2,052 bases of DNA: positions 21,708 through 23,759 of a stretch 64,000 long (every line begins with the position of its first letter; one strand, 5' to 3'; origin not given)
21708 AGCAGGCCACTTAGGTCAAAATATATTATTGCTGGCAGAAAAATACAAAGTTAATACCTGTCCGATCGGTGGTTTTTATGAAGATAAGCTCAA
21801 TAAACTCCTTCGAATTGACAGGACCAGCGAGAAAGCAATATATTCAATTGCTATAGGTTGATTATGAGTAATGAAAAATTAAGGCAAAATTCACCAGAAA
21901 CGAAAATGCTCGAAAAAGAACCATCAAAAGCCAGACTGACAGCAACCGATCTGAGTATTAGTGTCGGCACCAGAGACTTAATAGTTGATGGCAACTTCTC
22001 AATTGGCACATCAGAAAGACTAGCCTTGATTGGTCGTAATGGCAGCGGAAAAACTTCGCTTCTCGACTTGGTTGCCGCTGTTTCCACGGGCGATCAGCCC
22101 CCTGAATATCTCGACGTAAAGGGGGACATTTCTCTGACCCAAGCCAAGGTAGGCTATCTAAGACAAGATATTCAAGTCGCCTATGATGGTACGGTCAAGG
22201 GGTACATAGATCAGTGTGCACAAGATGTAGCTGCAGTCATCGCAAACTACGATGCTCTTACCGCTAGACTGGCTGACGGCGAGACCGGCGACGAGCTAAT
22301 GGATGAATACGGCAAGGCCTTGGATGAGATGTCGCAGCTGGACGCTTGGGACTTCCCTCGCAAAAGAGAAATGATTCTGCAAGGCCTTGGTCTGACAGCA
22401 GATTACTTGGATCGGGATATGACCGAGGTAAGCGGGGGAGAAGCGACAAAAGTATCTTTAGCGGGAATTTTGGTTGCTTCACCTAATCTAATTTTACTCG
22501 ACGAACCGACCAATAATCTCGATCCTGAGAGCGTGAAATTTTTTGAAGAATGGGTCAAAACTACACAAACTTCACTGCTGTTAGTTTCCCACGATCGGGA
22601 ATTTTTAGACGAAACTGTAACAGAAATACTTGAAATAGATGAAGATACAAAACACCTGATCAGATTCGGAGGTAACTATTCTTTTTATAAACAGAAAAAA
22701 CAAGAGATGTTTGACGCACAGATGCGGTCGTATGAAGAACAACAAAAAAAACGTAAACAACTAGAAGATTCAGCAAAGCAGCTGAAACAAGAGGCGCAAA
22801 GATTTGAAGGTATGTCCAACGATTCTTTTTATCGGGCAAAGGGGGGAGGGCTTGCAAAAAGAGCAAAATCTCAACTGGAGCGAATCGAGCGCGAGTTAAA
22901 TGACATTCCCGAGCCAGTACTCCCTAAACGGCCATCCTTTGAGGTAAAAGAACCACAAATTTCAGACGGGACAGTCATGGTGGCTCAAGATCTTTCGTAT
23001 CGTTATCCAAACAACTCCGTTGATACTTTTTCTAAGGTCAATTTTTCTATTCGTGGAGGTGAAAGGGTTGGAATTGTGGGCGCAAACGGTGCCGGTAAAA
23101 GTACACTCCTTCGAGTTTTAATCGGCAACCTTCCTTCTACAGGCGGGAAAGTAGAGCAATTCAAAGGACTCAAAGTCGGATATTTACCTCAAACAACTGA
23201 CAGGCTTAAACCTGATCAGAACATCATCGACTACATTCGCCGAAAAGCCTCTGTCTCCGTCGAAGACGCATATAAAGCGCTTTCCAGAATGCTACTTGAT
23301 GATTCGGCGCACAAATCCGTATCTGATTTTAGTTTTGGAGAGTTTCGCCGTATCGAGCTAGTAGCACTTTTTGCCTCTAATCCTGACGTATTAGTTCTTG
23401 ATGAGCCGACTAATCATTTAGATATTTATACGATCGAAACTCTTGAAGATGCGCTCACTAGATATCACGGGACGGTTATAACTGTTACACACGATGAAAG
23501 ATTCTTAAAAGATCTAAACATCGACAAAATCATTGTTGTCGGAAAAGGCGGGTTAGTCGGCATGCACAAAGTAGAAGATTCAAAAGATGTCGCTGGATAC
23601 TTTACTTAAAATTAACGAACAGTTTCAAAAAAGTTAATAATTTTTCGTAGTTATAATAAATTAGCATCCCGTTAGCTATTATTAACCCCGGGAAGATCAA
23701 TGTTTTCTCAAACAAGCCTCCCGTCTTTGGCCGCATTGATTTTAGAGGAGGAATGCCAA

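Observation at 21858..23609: ABC-F (ribosome-protection-type) ATPase translationally coupled to the RiPP enzymes: candidate self-immunity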

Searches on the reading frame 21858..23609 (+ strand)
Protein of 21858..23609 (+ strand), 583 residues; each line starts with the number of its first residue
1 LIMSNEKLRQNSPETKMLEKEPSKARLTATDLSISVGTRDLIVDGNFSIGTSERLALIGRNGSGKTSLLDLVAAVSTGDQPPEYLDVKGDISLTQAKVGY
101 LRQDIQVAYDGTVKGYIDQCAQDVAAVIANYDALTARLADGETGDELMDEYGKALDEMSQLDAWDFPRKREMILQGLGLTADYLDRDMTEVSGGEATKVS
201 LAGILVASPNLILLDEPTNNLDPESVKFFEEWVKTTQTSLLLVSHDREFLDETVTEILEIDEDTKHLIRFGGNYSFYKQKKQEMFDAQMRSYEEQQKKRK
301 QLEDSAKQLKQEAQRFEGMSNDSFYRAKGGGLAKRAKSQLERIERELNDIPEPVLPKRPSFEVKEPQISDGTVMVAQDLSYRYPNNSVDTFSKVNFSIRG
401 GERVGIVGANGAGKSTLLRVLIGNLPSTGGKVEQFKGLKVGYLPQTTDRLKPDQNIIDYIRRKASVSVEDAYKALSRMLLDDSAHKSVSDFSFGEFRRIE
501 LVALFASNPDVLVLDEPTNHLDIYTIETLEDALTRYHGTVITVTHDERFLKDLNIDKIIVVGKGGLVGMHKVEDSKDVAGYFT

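Call 5: search_protein_families(library=pfam, proteins=[window:21858-23609:+], max_evalue=0.01)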
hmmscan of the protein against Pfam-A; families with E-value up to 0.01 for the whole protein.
window:21858-23609:+ (583 aa): 20 families
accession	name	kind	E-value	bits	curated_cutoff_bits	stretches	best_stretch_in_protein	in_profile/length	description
PF00005.33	ABC_tran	-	2e-45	155.2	25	2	392-519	2-137/137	ABC transporter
PF13304.12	AAA_21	-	3.3e-19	70.5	27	4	487-547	234-300/304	AAA domain, putative AbiEii toxin, Type IV TA system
PF13476.12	AAA_23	-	5e-10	40.8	27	1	57-349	24-195/201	AAA domain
PF13555.12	AAA_29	-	3.6e-09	36.7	27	2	50-79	20-49/61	P-loop containing region of AAA domain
PF12848.13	ABC_tran_Xtn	-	2.1e-08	34.6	25.9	1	263-345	4-69/85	ABC transporter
PF02463.25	SMC_N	-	5.9e-08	32.8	40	0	55-71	27-43/220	RecF/RecN/SMC N terminal domain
PF13401.12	AAA_22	-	9.2e-07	29.7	27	0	406-531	10-103/130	AAA domain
PF13175.12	AAA_15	-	3.9e-06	27.2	32.1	0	56-314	27-174/374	AAA ATPase domain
PF13191.12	AAA_16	-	3e-05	25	32.6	0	402-480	25-103/167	AAA ATPase domain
PF01926.29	MMR_HSR1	-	5.6e-05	23.7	21.9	0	403-427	1-25/113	50S ribosome-binding GTPase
PF13481.12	AAA_25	-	0.00017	21.7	27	0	51-100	32-77/195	AAA domain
PF03205.20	MobB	-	0.00024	21.5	26.6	0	404-436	2-34/133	Molybdopterin guanine dinucleotide synthesis protein B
PF00006.31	ATP-synt_ab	-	0.00054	20.1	29.5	0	396-423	9-36/213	ATP synthase alpha/beta family, nucleotide-binding domain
PF05729.18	NACHT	-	0.00073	19.8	26.7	0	404-427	3-26/167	NACHT domain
PF13166.12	AAA_13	-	0.0016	17.7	36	0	59-89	23-53/713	AAA domain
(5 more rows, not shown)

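Call 6: search_protein_families(library=ncbifam, proteins=[window:21858-23609:+], max_evalue=0.01)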
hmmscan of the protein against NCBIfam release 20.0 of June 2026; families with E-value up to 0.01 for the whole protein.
window:21858-23609:+ (583 aa): 206 families (the best 25 are shown)
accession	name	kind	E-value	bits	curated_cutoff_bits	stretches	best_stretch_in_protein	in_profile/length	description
NF000355.4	ribo_prot_ABC_F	equivalog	1e-121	407.3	380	2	148-557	81-496/499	ribosomal protection-like ABC-F family protein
NF000171.1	ABCF_producer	exception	2.1e-82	277.3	800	1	37-554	14-528/541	TlrC/CarA/OleB/SrmB family ABC-F type ribosomal protection protein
TIGR03719.1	ABC_ABC_ChvD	subfamily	3e-82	277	806.75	2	38-461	17-408/552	energy-dependent translational throttle protein EttA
NF050005.1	ABC_ATPase_Uup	equivalog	1.3e-81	274.7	900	1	30-566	7-516/636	ATP-binding cassette ATPase Uup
NF008775.0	PRK11819.1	equivalog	1.7e-81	274.5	599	2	39-463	20-412/556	energy-dependent translational throttle protein EttA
NF000169.2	ABCF_Sal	exception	4.8e-78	263.1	725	2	148-553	89-494/542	Sal family ABC-F type ribosomal protection protein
NF000170.2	ABCF_Vga_all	exception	1.8e-75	254.4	725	2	184-561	72-453/521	Vga family ABC-F type ribosomal protection protein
NF008358.0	PRK11147.1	equivalog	1e-74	252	936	1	32-564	9-514/635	ABC transporter ATP-binding protein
NF000168.2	ABCF_Msr_all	exception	2.6e-73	247.3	680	2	186-553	96-471/487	Msr family ABC-F type ribosomal protection protein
NF011646.0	PRK15064.1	equivalog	1.8e-71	241.2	762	1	28-565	3-512/530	ABC-F family ATPase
NF007921.0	PRK10636.1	equivalog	2.7e-65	220.9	917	1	31-556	6-496/638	ABC transporter ATP-binding protein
NF043038.1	ABCF_CplR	exception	4.2e-65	220.5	780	2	191-559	96-467/544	ABC-F type ribosomal protection protein CplR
NF000167.2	ABCF_Lsa_all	exception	8.1e-63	213.1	750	2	156-558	86-490/492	Lsa family ABC-F type ribosomal protection protein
NF000166.1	ABCF_CarA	exception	2.5e-62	210.8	1050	1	46-551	25-536/556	ABC-F type ribosomal protection protein Car(A)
NF000514.1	ABCF_OptrA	exception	4.8e-57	193.7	1450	1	47-566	41-537/655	ABC-F type ribosomal protection protein OptrA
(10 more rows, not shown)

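Call 10: find_homologous_proteins(query=window:21864-23609:+, max_evalue=1e-20)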
Query window:21864-23609:+ (581 aa): 7984 proteins with E <= 1e-20 among 8000 candidates; the best 120 are listed.
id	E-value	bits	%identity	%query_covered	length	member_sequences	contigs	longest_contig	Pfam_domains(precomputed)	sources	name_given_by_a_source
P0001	0.0e+0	1281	100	100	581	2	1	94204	PF00005.34,PF13175.13,PF13476.13,PF13555.13,PF13401.13,PF02463.26,PF13304.13,PF12848.14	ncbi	-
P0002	0.0e+0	1153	90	100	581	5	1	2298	PF00005.34,PF13476.13,PF13555.13,PF13401.13,PF02463.26,PF13304.13,PF12848.14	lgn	-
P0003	5.2e-283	958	73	100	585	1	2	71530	PF00005.34,PF13175.13,PF13476.13,PF13555.13,PF02463.26,PF13304.13,PF12848.14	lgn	-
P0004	4.1e-276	935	73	100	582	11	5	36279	PF00005.34,PF13175.13,PF00006.32,PF13476.13,PF13555.13,PF13401.13,PF02463.26,PF13304.13,PF12848.14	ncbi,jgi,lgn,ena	-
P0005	3.4e-249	846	66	96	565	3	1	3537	PF01926.30,PF00005.34,PF13476.13,PF13555.13,PF02463.26,PF13304.13,PF12848.14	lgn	-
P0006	2.6e-192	659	53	95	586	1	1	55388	PF01926.30,PF00006.32,PF13555.13,PF13401.13,PF03193.23,PF13304.13,PF13191.13,PF00005.34,PF13476.13,PF05729.19,PF02463.26,PF12848.14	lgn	-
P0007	1.4e-180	620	51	94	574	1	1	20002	PF01926.30,PF00005.34,PF13175.13,PF13476.13,PF05729.19,PF13555.13,PF03193.23,PF13238.13,PF02463.26,PF13304.13,PF12848.14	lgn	-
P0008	1.8e-179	616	51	93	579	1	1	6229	PF00005.34,PF13175.13,PF13476.13,PF05729.19,PF13555.13,PF13401.13,PF19993.6,PF02463.26,PF13304.13,PF13191.13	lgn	-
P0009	4.5e-177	608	50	96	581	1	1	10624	PF00005.34,PF13175.13,PF00006.32,PF13476.13,PF05729.19,PF13555.13,PF13401.13,PF02463.26,PF13304.13,PF12848.14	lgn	-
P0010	7.0e-172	591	52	89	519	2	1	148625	PF00005.34,PF02463.26,PF13304.13,PF12848.14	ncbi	-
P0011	1.0e-169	584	49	95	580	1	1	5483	PF01926.30,PF00005.34,PF13175.13,PF13476.13,PF05729.19,PF13555.13,PF02463.26,PF13304.13,PF12848.14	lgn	-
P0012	1.0e-169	584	48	98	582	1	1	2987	PF01926.30,PF13555.13,PF13401.13,PF03193.23,PF13304.13,PF13191.13,PF00005.34,PF13175.13,PF13476.13,PF05729.19,PF02463.26,PF12848.14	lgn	-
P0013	1.7e-167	577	50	94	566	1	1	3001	PF00005.34,PF13175.13,PF13476.13,PF05729.19,PF13555.13,PF13401.13,PF02463.26,PF13304.13,PF12848.14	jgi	-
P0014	3.7e-167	576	48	94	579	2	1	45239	PF00005.34,PF13476.13,PF05729.19,PF13401.13,PF02463.26,PF13304.13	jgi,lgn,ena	-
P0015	3.9e-167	576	48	94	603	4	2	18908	PF03205.21,PF00005.34,PF13175.13,PF13476.13,PF13555.13,PF13401.13,PF02463.26,PF13304.13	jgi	-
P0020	8.7e-157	541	46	94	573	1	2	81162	PF00005.34,PF13175.13,PF13476.13,PF05729.19,PF13555.13,PF13401.13,PF02463.26,PF13304.13,PF12848.14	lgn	-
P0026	1.0e-137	478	41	92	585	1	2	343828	PF00005.34,PF13175.13,PF13555.13,PF02463.26,PF13304.13,PF12848.14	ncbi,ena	-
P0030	9.5e-134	465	43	93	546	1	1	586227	PF00005.34,PF13476.13,PF05729.19,PF13555.13,PF13401.13,PF02463.26,PF13304.13,PF12848.14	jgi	jgi:macrolide transport system ATP-binding/permease protein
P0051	1.7e-123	432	41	89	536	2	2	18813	PF00005.34,PF13175.13,PF13555.13,PF03193.23,PF02463.26,PF13304.13,PF00931.29,PF12848.14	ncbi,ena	-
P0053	7.6e-123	429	40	94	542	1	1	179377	PF13555.13,PF13401.13,PF03193.23,PF13238.13,PF13304.13,PF00931.29,PF00005.34,PF13476.13,PF05729.19,PF02463.26,PF20720.4,PF12848.14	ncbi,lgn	-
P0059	3.6e-102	361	36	92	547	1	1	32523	PF01926.30,PF00005.34,PF13175.13,PF00350.30,PF13476.13,PF05729.19,PF13555.13,PF13401.13,PF03193.23,PF02463.26,PF13304.13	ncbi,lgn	-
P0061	7.9e-101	357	38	82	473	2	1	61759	PF13173.13,PF01926.30,PF03266.22,PF00006.32,PF13555.13,PF13401.13,PF03193.23,PF13304.13,PF00931.29,PF00005.34,PF13175.13,PF13476.13,PF05729.19,PF13521.13,PF00910.29,PF02463.26,PF12848.14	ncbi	-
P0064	4.9e-100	354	36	92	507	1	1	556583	PF00005.34,PF05729.19,PF13555.13,PF02463.26,PF13304.13,PF12848.14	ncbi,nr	ncbi:MAG: ABC transporter ATP-binding protein [Candidatus Parcubacteria bacterium]|nr:MAG: ABC trans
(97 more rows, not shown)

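Call 12: find_encoding_contigs(protein=P0003, flank=8000, max_places=3)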
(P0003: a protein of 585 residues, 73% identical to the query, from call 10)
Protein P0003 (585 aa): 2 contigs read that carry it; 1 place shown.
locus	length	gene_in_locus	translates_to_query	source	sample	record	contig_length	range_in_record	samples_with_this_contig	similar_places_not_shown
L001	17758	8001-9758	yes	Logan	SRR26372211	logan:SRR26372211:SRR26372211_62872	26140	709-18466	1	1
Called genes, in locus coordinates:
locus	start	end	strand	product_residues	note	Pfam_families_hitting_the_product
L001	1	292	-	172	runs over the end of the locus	-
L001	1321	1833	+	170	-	PF00293:NUDIX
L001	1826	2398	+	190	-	PF03352:Adenine_glyco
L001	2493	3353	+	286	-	-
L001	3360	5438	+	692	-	-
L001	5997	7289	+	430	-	PF02624:YcaO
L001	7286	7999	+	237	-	PF00881:Nitroreductase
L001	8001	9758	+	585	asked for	PF02463:SMC_N (weak), PF00005:ABC_tran, PF13175:AAA_15 (faint), PF13304:AAA_21 (faint), PF13476:AAA_23 (weak), PF13555:AAA_29 (faint), PF12848:ABC_tran_Xtn (faint), PF00005:ABC_tran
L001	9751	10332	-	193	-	PF04307:YdjM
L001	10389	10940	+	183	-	-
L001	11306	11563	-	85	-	PF05154:TM2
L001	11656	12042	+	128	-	PF01219:DAGK_prokar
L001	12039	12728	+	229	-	PF01569:PAP2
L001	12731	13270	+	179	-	-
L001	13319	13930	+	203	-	-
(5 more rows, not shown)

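Call 13: find_encoding_contigs(protein=P0004, flank=8000, max_places=4)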
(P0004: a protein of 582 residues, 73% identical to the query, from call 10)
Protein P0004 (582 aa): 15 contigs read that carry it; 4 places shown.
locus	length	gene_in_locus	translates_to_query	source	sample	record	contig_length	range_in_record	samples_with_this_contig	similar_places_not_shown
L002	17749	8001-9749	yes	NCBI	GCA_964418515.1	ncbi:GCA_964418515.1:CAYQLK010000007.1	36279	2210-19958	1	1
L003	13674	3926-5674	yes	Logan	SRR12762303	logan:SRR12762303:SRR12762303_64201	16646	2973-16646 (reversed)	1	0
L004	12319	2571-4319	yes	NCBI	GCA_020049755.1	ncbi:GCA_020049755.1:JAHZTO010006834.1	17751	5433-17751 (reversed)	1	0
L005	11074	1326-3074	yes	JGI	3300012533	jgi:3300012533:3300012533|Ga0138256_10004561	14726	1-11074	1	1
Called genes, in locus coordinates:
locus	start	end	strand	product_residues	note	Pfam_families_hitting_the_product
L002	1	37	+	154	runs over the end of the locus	-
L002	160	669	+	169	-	PF00293:NUDIX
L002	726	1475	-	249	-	-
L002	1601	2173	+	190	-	PF03352:Adenine_glyco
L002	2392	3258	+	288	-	-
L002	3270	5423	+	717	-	-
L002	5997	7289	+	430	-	PF02624:YcaO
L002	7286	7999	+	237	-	PF00881:Nitroreductase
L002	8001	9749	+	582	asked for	PF00006:ATP-synt_ab (faint), PF00005:ABC_tran, PF02463:SMC_N (weak), PF13175:AAA_15 (faint), PF13304:AAA_21 (faint), PF13401:AAA_22 (faint), PF12848:ABC_tran_Xtn (weak), PF00005:ABC_tran, +2 more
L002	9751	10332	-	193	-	PF04307:YdjM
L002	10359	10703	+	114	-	PF13430:DUF4112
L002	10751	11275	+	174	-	-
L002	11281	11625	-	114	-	PF10825:DUF2752 (weak)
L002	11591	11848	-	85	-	PF05154:TM2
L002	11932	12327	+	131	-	PF01219:DAGK_prokar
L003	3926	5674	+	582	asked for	PF00006:ATP-synt_ab (faint), PF00005:ABC_tran, PF02463:SMC_N (weak), PF13175:AAA_15 (faint), PF13304:AAA_21 (faint), PF13401:AAA_22 (faint), PF12848:ABC_tran_Xtn (weak), PF00005:ABC_tran, +2 more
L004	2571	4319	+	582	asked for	PF00006:ATP-synt_ab (faint), PF00005:ABC_tran, PF02463:SMC_N (weak), PF13175:AAA_15 (faint), PF13304:AAA_21 (faint), PF13401:AAA_22 (faint), PF12848:ABC_tran_Xtn (weak), PF00005:ABC_tran, +2 more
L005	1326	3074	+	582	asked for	PF00006:ATP-synt_ab (faint), PF00005:ABC_tran, PF02463:SMC_N (weak), PF13175:AAA_15 (faint), PF13304:AAA_21 (faint), PF13401:AAA_22 (faint), PF12848:ABC_tran_Xtn (weak), PF00005:ABC_tran, +2 more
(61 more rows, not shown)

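Call 14: find_encoding_contigs(protein=P0006, flank=8000, max_places=2)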
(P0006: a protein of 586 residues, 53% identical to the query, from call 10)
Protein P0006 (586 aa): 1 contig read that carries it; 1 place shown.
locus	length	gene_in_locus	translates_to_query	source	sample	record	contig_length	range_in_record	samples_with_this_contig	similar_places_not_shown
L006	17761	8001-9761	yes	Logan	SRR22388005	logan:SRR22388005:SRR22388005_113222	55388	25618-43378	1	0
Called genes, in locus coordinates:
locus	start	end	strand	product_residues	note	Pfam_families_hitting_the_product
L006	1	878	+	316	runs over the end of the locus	-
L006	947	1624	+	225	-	-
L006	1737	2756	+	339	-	-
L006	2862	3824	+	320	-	-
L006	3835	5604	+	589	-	-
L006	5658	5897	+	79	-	-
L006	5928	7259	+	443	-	PF02624:YcaO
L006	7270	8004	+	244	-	PF00881:Nitroreductase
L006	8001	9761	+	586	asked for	PF03193:RsgA_GTPase (faint), PF00005:ABC_tran, PF02463:SMC_N (weak), PF13191:AAA_16 (faint), PF13555:AAA_29 (faint), PF00006:ATP-synt_ab (faint), PF12848:ABC_tran_Xtn, PF00005:ABC_tran, +5 more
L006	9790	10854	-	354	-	PF00348:polyprenyl_synt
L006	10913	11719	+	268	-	PF00398:RrnaAD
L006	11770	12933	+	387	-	PF00579:tRNA-synt_1b, PF22421:SYY_C-terminal, PF01479:S4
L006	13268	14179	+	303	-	PF14402:7TM_transglut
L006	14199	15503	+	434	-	PF14397:ATPgrasp_ST, PF02655:ATP-grasp_3 (faint), PF08443:RimK (faint), PF05618:RimB-like (faint)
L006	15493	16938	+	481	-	PF02655:ATP-grasp_3, PF02786:CPSase_L_D2 (faint)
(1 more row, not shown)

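Call 15: find_encoding_contigs(protein=P0010, flank=8000, max_places=2)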
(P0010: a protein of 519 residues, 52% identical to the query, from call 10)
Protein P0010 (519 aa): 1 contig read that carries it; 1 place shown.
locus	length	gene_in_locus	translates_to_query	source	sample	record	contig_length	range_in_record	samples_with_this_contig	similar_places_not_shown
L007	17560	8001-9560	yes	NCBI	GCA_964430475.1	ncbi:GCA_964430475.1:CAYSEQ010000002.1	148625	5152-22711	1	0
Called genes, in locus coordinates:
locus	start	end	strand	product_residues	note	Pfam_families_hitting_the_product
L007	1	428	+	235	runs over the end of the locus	PF02463:SMC_N (faint), PF00005:ABC_tran, PF13304:AAA_21 (faint)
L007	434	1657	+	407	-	PF12704:MacB_PCD, PF02687:FtsX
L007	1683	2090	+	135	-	PF18914:DUF5666 (weak)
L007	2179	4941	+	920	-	PF07517:SecA_DEAD, PF01043:SecA_PP_bind, PF21090:P-loop_SecA, PF07516:SecA_SW, PF02810:SEC-C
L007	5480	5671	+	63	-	-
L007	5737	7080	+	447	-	PF02624:YcaO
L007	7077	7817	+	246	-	PF00881:Nitroreductase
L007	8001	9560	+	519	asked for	PF00005:ABC_tran, PF02463:SMC_N (faint), PF13304:AAA_21 (faint), PF12848:ABC_tran_Xtn, PF00005:ABC_tran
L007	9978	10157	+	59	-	PF13683:rve_3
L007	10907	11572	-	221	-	-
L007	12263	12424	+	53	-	-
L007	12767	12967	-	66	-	-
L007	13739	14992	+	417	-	PF02812:ELFV_dehydrog_N, PF00208:ELFV_dehydrog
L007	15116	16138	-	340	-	PF01073:3Beta_HSD, PF01370:Epimerase, PF02719:Polysacc_synt_2, PF04321:RmlD_sub_bind, PF07993:NAD_binding_4 (faint), PF16363:GDP_Man_Dehyd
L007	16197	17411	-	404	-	PF00155:Aminotran_1_2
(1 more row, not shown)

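Call 16: find_encoding_contigs(protein=P0014, flank=8000, max_places=2)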
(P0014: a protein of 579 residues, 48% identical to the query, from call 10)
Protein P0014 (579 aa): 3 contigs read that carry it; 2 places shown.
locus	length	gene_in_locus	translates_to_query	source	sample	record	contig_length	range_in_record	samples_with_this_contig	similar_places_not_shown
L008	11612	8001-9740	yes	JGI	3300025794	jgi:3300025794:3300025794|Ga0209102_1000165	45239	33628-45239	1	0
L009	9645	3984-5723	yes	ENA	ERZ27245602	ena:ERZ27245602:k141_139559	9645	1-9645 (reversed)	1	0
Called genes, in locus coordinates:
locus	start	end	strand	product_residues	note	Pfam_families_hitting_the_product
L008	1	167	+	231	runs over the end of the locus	PF08478:POTRA_1 (faint)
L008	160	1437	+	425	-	PF11104:PilM_2 (faint), PF14450:FtsA (weak), PF02491:SHS2_FTSA, PF06277:EutA (weak), PF06723:MreB_Mbl, PF14450:FtsA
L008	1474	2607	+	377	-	PF00091:Tubulin, PF12327:FtsZ_C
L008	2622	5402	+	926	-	PF00133:tRNA-synt_1, PF09334:tRNA-synt_1g (weak), PF08264:Anticodon_1, PF19302:DUF5915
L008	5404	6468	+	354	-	PF01098:FTSW_RODA_SPOVE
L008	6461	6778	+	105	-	PF00829:Ribosomal_L21p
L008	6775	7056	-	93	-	PF01170:UPF0020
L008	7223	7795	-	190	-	-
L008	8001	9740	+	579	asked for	PF00005:ABC_tran, PF02463:SMC_N (faint), PF05729:NACHT (faint), PF13304:AAA_21 (faint), PF13401:AAA_22 (faint), PF13476:AAA_23 (faint), PF00005:ABC_tran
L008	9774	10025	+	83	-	PF01016:Ribosomal_L27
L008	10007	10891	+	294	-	PF02195:ParB_N, PF17762:HTH_ParB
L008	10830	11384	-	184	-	PF10502:Peptidase_S26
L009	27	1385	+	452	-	PF13439:Glyco_transf_4, PF08264:Anticodon_1, PF19302:DUF5915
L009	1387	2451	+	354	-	PF01098:FTSW_RODA_SPOVE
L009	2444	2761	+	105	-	PF00829:Ribosomal_L21p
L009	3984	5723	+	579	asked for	PF00005:ABC_tran, PF02463:SMC_N (faint), PF05729:NACHT (faint), PF13304:AAA_21 (faint), PF13401:AAA_22 (faint), PF13476:AAA_23 (faint), PF00005:ABC_tran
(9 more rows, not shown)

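Call 21: find_related_loci(query=window:21864-23609:+, collection=genome_contigs, flank=10000)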
Query window:21864-23609:+ (581 aa) in genome_contigs; peptide patterns used: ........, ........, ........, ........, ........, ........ (x = any residue, [..] = any of these).
90 stretches matched a pattern; 7 encode a relative of the query (tblastn E <= 1e-3); 7 distinct loci.
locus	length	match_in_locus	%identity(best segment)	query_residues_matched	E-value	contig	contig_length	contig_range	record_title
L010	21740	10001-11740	73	1-581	0e+0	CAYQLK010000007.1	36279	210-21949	MAG TPA_asm: uncultured Gammaproteobacteria bacterium isolate SRP286056_co1_654 genome assembly, contig: NODE_1222_lengt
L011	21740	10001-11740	73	1-581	0e+0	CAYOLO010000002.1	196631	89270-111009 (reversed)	MAG TPA_asm: uncultured Gammaproteobacteria bacterium isolate binchicken_co16_225 genome assembly, contig: NODE_75_lengt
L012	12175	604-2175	32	38-568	1e-65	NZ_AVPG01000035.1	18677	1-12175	Pontibacillus litoralis JSM 072002 contig40, whole genome shotgun sequence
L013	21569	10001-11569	29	11-551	5e-52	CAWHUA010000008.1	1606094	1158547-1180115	MAG: Vicinamibacterales bacterium isolate MFD05747.bin.1.108 genome assembly, contig: contig_6711, whole genome shotgun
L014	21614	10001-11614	32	19-551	6e-80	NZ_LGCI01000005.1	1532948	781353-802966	Lysinibacillus macroides strain DSM 54 Scaffold1, whole genome shotgun sequence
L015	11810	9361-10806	27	353-566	7e-10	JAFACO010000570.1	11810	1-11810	MAG: Bacillota bacterium isolate OH_SBB_49 k127_550084, whole genome shotgun sequence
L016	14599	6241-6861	22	44-573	4e-7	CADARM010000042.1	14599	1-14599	MAG: uncultured Lachnospiraceae bacterium isolate RUG13559 genome assembly, contig: RUG13559_asm_42, whole genome shotgu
